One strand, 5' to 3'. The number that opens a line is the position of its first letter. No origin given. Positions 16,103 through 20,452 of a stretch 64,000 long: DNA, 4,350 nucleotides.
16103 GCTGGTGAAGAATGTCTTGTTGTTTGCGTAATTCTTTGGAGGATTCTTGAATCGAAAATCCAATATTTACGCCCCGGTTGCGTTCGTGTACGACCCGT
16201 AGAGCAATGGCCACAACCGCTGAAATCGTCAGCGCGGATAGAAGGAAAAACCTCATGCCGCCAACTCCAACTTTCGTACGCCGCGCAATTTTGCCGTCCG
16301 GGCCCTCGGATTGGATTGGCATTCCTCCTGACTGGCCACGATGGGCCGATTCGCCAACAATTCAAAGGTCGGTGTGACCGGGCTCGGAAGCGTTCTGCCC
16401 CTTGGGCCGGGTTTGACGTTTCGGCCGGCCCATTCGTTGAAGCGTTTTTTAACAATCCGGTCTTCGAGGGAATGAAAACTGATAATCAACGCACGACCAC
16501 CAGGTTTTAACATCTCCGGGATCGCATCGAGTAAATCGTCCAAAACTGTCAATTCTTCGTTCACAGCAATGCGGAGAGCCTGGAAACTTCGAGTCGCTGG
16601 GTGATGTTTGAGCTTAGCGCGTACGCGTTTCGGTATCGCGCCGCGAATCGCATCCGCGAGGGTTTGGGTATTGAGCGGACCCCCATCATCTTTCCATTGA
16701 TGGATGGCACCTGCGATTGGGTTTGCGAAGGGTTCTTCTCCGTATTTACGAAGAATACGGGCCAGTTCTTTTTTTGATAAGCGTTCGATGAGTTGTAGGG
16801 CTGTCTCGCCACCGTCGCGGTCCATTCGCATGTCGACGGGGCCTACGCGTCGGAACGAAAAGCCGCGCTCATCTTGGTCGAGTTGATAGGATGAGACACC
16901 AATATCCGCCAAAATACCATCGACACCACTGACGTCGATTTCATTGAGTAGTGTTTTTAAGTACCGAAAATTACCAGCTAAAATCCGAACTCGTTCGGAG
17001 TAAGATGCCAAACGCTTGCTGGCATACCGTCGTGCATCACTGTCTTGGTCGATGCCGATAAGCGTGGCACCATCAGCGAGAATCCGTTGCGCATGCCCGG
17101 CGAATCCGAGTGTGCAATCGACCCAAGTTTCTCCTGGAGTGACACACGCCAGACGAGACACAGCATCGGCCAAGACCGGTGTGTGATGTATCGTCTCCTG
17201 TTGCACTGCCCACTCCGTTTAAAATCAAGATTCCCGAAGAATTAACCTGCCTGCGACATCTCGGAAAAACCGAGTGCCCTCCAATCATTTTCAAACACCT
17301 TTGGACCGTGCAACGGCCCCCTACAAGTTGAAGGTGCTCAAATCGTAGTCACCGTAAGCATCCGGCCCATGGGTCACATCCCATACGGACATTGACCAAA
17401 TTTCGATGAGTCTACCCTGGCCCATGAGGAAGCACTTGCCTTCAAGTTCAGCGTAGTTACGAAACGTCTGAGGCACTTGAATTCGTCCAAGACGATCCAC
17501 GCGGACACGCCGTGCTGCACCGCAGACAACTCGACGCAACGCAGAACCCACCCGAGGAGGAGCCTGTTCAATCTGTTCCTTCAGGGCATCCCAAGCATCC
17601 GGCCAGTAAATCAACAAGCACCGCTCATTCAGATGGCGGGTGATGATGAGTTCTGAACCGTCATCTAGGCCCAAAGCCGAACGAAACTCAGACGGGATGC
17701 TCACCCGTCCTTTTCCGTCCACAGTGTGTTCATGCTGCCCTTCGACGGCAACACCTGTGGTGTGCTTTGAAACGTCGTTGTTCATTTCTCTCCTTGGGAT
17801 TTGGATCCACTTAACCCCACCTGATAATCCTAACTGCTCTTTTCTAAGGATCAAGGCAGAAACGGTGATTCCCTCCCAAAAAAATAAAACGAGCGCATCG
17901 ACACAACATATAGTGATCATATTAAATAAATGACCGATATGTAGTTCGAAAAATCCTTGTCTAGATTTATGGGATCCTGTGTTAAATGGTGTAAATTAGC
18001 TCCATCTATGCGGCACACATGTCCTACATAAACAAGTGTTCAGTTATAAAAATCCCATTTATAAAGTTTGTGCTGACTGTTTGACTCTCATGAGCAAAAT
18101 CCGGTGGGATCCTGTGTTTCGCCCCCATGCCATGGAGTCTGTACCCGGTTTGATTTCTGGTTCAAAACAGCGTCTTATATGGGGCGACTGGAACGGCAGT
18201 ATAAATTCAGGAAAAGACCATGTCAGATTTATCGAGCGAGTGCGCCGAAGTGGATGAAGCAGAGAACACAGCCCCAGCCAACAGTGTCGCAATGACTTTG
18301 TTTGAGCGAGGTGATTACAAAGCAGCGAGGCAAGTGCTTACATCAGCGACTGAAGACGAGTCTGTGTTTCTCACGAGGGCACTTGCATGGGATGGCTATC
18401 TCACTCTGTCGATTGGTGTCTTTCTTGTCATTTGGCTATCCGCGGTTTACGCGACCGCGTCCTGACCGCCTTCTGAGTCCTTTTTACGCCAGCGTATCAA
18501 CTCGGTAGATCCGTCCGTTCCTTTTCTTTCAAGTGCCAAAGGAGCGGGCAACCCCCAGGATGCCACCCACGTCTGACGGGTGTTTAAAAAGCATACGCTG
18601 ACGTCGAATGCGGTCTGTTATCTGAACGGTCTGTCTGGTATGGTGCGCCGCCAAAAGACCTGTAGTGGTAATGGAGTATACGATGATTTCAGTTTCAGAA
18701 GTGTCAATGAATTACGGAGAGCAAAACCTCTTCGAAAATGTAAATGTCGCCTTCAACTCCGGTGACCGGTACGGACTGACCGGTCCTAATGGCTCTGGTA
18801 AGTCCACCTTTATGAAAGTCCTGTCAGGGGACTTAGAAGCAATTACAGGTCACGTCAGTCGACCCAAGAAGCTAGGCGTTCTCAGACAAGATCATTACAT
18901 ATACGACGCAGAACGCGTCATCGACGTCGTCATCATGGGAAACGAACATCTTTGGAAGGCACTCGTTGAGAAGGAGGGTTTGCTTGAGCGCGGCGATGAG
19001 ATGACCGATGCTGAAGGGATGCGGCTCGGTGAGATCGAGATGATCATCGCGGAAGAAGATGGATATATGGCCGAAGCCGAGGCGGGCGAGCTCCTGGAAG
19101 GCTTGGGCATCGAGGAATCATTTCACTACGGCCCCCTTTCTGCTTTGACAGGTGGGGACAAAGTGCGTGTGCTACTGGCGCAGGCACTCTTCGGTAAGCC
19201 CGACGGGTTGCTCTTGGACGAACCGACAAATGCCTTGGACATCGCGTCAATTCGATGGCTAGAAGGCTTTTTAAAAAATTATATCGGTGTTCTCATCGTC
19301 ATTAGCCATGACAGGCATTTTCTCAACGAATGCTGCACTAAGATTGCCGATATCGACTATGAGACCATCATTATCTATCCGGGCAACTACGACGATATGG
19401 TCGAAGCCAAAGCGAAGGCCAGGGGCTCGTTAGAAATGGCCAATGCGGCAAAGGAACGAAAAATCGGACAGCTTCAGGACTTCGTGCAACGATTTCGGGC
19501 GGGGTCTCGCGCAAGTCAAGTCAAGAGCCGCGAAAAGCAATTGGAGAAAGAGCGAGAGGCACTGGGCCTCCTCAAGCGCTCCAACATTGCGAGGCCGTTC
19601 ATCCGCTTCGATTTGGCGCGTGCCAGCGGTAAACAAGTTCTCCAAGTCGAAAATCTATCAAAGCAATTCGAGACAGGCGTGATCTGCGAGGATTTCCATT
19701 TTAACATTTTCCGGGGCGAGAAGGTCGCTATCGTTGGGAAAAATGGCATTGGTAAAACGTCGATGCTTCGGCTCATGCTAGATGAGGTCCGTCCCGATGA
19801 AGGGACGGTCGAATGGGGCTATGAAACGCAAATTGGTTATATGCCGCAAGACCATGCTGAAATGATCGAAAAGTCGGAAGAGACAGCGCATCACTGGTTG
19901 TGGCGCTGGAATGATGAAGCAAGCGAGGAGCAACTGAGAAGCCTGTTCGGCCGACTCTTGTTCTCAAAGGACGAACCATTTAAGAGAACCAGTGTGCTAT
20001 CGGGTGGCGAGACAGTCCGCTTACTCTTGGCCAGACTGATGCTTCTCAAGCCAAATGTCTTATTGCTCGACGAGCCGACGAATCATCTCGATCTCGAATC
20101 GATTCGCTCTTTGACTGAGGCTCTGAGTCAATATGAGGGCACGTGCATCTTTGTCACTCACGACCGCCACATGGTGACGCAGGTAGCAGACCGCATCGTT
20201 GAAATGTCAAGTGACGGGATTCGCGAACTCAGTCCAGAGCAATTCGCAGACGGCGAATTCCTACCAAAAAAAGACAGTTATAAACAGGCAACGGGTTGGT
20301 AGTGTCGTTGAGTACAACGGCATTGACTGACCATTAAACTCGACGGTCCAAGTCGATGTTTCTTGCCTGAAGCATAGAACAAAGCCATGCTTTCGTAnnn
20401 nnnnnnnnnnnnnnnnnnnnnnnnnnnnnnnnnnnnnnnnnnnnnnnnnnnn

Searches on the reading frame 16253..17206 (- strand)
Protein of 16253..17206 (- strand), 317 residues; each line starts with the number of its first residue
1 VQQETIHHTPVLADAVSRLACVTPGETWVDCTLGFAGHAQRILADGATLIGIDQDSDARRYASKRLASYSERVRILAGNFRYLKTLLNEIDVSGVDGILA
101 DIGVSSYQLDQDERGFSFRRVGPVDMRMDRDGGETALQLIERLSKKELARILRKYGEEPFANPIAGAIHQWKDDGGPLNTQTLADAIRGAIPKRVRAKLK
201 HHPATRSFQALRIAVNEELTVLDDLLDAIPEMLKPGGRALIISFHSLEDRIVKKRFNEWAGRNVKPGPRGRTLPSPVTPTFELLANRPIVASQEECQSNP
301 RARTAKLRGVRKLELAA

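Call 54: search_protein_families(library=pfam, proteins=[window:16253-17206:-], max_evalue=0.0001)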
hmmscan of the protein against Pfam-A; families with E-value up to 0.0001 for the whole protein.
window:16253-17206:- (317 aa): 1 family
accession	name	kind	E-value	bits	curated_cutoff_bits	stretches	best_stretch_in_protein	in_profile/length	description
PF01795.25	Methyltransf_5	-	3e-96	323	27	1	6-312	2-308/309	MraW methylase family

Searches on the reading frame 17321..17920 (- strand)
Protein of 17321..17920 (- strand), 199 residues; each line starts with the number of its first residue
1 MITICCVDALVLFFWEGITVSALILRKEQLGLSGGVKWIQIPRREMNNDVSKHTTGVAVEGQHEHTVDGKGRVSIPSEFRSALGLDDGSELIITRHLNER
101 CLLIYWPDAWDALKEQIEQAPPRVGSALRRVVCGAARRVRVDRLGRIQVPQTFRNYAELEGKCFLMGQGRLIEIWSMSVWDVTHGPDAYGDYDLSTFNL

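Call 54: search_protein_families(library=pfam, proteins=[window:17321-17920:-], max_evalue=0.0001)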
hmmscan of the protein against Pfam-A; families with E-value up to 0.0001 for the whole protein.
window:17321-17920:- (199 aa): 2 families
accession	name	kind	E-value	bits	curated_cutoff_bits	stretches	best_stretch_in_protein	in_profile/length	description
PF02381.23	MraZ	-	7.4e-22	77.6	23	2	135-181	4-50/72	MraZ protein, putative antitoxin-like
PF04014.23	MazE_antitoxin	-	4.2e-09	36.6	24.7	1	66-95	3-32/48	Antidote-toxin recognition MazE, bacterial antitoxin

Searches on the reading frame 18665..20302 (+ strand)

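Call 54: search_protein_families(library=pfam, proteins=[window:18665-20302:+], max_evalue=0.0001)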
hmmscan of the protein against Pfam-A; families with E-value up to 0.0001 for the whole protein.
window:18665-20302:+ (545 aa): 9 families
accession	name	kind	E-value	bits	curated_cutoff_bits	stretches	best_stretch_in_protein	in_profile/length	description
PF00005.33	ABC_tran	-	4.4e-47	160.6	25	2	342-473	2-137/137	ABC transporter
PF12848.13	ABC_tran_Xtn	-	5.4e-18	65.3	25.9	1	229-296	2-70/85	ABC transporter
PF13304.12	AAA_21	-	1.3e-13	52.1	27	1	453-500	248-299/304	AAA domain, putative AbiEii toxin, Type IV TA system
PF02463.25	SMC_N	-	5.2e-12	46.1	40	0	418-516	117-213/220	RecF/RecN/SMC N terminal domain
PF13555.12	AAA_29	-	2.7e-06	27.5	27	0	23-50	12-39/61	P-loop containing region of AAA domain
PF03193.22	RsgA_GTPase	-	6.5e-06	26.5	30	0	5-71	79-144/174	RsgA GTPase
PF13191.12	AAA_16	-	6.1e-05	24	32.6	0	351-404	24-73/167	AAA ATPase domain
PF13604.12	AAA_30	-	8.3e-05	22.8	27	0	31-60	15-45/191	AAA domain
PF13476.12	AAA_23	-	9.6e-05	23.5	27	0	23-54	10-40/201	AAA domain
